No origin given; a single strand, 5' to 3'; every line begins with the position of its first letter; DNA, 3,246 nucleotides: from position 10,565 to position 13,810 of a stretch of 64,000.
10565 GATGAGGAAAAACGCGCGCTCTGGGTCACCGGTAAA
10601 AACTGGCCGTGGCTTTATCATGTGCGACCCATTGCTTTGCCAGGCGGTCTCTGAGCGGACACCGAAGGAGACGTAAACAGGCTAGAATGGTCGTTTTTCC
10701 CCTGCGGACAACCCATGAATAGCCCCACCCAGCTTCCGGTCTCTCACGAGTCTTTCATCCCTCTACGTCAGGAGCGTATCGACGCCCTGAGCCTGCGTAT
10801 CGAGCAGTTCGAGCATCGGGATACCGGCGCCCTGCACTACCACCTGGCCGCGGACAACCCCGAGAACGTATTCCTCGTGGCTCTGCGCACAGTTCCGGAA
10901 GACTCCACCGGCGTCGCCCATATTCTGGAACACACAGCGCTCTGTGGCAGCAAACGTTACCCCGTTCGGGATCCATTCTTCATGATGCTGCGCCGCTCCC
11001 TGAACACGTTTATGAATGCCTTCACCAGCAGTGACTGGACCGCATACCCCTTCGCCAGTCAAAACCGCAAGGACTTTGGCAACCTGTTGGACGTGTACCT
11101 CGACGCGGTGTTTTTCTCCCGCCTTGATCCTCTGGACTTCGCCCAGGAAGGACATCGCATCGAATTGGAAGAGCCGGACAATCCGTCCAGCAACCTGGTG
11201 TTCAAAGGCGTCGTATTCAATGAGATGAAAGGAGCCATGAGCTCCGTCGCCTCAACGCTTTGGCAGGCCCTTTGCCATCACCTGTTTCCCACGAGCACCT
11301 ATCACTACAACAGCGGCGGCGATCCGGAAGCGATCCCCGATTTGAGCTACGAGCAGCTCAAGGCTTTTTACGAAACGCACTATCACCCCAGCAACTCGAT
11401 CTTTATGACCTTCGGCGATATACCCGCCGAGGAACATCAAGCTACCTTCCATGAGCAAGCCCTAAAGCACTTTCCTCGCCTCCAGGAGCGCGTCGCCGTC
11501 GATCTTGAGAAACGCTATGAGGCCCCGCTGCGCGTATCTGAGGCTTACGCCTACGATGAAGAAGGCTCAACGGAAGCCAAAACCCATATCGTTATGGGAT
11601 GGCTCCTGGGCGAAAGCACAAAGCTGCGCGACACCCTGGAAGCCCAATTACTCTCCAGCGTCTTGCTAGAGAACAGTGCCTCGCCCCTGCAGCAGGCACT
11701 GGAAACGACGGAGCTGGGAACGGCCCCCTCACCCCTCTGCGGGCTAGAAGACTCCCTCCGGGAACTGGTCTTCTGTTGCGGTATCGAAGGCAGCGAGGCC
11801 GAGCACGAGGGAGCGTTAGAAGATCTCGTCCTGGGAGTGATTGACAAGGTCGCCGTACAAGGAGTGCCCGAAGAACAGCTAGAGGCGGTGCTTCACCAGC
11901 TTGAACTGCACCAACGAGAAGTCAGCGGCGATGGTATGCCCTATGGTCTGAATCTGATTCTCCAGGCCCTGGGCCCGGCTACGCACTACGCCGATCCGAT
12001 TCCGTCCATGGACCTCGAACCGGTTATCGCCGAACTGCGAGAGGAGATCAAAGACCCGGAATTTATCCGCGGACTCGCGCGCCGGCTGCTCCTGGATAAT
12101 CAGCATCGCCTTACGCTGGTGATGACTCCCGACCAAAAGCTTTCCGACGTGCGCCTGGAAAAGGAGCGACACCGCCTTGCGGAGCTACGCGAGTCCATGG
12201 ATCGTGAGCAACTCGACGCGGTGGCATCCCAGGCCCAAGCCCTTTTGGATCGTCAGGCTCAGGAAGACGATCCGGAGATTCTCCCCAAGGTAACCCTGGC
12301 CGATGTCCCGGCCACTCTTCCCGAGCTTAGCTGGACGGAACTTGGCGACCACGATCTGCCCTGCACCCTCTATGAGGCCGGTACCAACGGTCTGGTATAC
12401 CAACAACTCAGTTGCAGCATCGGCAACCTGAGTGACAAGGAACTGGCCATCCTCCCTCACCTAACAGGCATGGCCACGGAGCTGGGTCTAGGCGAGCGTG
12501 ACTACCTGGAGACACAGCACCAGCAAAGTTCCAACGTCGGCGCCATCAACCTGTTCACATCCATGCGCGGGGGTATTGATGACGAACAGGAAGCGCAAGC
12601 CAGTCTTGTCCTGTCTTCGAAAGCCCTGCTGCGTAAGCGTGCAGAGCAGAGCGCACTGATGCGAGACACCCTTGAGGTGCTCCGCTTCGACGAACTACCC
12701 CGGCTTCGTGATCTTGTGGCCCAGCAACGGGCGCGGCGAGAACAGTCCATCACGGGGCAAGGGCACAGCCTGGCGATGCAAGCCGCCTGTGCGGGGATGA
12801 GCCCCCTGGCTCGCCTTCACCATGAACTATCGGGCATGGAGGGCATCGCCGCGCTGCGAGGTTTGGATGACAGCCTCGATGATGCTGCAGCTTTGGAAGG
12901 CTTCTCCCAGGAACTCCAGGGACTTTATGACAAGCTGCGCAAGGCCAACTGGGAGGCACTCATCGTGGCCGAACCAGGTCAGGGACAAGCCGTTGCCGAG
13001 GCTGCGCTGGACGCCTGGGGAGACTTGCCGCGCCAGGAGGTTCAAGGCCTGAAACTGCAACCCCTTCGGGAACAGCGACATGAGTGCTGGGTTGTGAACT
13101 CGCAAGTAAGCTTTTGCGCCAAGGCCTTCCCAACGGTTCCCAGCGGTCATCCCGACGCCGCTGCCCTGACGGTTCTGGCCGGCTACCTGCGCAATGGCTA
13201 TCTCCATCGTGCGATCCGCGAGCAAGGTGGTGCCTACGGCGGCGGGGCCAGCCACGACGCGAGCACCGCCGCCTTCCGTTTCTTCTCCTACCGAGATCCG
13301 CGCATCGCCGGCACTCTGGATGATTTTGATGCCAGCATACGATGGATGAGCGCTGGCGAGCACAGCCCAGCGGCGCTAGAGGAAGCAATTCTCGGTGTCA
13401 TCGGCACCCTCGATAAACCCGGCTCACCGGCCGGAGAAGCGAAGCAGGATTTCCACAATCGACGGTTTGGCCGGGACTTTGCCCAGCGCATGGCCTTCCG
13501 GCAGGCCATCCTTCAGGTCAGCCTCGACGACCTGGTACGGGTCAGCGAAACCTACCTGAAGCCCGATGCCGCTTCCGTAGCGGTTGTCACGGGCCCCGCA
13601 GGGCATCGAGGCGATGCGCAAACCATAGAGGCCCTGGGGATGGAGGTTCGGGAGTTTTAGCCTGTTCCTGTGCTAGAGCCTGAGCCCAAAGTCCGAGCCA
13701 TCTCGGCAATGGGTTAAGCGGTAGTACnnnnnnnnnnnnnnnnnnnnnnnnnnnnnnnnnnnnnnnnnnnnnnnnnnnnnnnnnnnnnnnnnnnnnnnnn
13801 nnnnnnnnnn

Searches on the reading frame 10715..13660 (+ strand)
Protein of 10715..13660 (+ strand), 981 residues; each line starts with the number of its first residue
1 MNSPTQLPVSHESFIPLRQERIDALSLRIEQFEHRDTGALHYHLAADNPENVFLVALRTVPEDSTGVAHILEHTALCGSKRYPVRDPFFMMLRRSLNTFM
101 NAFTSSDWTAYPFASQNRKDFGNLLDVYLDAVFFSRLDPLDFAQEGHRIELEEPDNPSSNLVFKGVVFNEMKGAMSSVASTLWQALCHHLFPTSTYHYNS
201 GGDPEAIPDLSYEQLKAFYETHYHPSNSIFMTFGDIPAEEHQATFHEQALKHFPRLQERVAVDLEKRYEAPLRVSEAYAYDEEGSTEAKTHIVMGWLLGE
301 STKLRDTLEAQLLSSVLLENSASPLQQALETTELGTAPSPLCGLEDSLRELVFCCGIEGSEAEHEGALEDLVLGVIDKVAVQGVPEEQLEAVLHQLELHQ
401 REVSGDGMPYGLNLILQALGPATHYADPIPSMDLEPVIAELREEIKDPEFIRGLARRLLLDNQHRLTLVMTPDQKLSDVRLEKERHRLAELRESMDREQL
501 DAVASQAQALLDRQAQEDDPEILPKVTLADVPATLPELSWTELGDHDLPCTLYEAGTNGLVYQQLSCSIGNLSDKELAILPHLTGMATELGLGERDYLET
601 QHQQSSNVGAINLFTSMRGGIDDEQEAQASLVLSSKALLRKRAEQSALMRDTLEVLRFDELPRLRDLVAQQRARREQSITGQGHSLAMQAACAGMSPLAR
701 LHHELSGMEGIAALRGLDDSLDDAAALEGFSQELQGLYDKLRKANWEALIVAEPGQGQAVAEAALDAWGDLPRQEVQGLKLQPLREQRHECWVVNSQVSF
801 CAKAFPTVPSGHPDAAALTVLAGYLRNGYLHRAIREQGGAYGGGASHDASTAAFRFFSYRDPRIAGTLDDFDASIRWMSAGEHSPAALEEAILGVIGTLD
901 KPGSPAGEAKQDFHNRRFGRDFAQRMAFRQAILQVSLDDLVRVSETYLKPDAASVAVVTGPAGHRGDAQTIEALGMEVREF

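Call 66: search_protein_families(library=pfam, proteins=[window:10715-13660:+], max_evalue=0.00001)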
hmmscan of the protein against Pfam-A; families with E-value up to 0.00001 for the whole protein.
window:10715-13660:+ (981 aa): 4 families
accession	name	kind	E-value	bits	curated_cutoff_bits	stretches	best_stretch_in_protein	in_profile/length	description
PF08367.16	M16C_assoc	-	2.6e-53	181.2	25.3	1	470-717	1-252/252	Peptidase M16C associated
PF05193.26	Peptidase_M16_C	-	4e-28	98.9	23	2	209-396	1-181/181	Peptidase M16 inactive domain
PF22516.1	PreP_C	-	7.5e-22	78.2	27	1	790-945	2-156/173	PreP C-terminal domain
PF00675.25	Peptidase_M16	-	2.4e-09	37.7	22.3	1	61-152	27-115/149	Insulinase (Peptidase family M16)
